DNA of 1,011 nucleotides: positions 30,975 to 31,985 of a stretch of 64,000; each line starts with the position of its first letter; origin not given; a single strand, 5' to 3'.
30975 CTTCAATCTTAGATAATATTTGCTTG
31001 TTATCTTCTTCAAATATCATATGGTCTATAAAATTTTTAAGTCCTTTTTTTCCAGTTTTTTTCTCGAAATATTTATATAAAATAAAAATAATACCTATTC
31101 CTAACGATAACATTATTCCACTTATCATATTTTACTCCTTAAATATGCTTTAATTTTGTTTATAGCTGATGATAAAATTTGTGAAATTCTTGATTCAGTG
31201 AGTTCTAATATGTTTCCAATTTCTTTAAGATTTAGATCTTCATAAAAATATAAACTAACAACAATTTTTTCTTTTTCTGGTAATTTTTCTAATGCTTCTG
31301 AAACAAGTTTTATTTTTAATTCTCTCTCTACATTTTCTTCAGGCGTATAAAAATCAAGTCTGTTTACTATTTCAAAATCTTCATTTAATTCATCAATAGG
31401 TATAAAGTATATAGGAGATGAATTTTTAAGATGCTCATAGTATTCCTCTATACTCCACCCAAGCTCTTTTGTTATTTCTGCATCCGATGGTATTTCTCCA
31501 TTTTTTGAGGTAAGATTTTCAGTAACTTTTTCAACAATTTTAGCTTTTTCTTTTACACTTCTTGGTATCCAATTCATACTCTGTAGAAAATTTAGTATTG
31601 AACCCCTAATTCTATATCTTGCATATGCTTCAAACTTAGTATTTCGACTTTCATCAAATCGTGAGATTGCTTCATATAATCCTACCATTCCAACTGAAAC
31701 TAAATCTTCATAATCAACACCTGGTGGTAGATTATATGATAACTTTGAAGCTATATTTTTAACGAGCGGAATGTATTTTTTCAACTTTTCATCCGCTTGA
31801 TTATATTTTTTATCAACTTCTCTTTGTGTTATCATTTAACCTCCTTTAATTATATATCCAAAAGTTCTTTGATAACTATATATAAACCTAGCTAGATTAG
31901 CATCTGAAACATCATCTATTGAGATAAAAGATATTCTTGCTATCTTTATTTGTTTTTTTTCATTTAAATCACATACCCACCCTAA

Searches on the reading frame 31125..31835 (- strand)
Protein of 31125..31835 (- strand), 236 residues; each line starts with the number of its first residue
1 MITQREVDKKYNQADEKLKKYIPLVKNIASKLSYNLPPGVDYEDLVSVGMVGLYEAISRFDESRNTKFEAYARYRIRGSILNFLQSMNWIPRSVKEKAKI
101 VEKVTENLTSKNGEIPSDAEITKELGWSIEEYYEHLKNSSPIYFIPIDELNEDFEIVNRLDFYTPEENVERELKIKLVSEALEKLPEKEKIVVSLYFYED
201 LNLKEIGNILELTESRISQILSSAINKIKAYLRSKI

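Call 52: search_protein_families(library=ncbifam, proteins=[window:31125-31835:-], max_evalue=0.001)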
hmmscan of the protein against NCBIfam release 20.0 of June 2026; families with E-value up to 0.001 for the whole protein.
window:31125-31835:- (236 aa): 80 families (the best 25 are shown)
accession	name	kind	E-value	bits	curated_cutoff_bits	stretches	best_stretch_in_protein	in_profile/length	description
TIGR02479.1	FliA_WhiG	subfamily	8.8e-70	234.9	189.6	1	18-232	2-223/224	FliA/WhiG family RNA polymerase sigma factor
NF005413.0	PRK06986.1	subfamily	7.3e-69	232.3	201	1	10-234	11-238/241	RNA polymerase sigma factor FliA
NF004935.0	PRK06288.1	equivalog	1.1e-61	208.9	343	1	16-232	37-262/270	RNA polymerase sigma factor WhiG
NF005809.0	PRK07670.1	equivalog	1.4e-55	188.6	326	1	8-234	19-252/255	FliA/WhiG family RNA polymerase sigma factor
NF004572.0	PRK05911.1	equivalog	1.5e-39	136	378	1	10-234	21-255/257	RNA polymerase sigma factor sigma-28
NF009091.0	PRK12427.1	equivalog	7e-38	130.6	339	1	15-232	18-231/233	FliA/WhiG family RNA polymerase sigma factor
TIGR02980.1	SigBFG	subfamily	5e-35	121.2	234.35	1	16-232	7-226/227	SigB/SigF/SigG family RNA polymerase sigma factor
TIGR02937.1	sigma70-ECF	superfamily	6.8e-34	116.9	42.9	1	17-232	6-165/165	sigma-70 family RNA polymerase sigma factor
TIGR02941.1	Sigma_B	equivalog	1.8e-29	103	315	1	10-230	26-251/255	RNA polymerase sigma factor SigB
TIGR02885.1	spore_sigF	equivalog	8.7e-25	87.9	321.45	1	12-232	10-231/231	RNA polymerase sporulation sigma factor SigF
NF004052.0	PRK05572.1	subfamily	1.3e-23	83.8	311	1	13-232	33-250/252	SigF/SigG family RNA polymerase sporulation sigma factor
NF005644.0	PRK07408.1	subfamily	2.2e-22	79.9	261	1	21-235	36-256/258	RNA polymerase sigma factor SigF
TIGR02997.1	Sig70-cyanoRpoD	subfamily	8.6e-21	74.5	384.5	1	19-229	81-298/298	RNA polymerase sigma factor, RpoD/SigA family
TIGR02393.1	RpoD_Cterm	equivalog_domain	1e-20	74.4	354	1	21-235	9-231/238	RNA polymerase sigma factor RpoD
NF041931.2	MzaA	equivalog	1.2e-20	74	800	1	11-235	473-708/726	MZA anti-phage system associated sigma-70 family RNA polymerase sigma factor MzaA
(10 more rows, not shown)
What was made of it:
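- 31125..31835 (-): fliA (sigma-28) gene. TIGR02479 FliA/WhiG, 234.9 bits against a cut-off of 189.6 (call 52).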
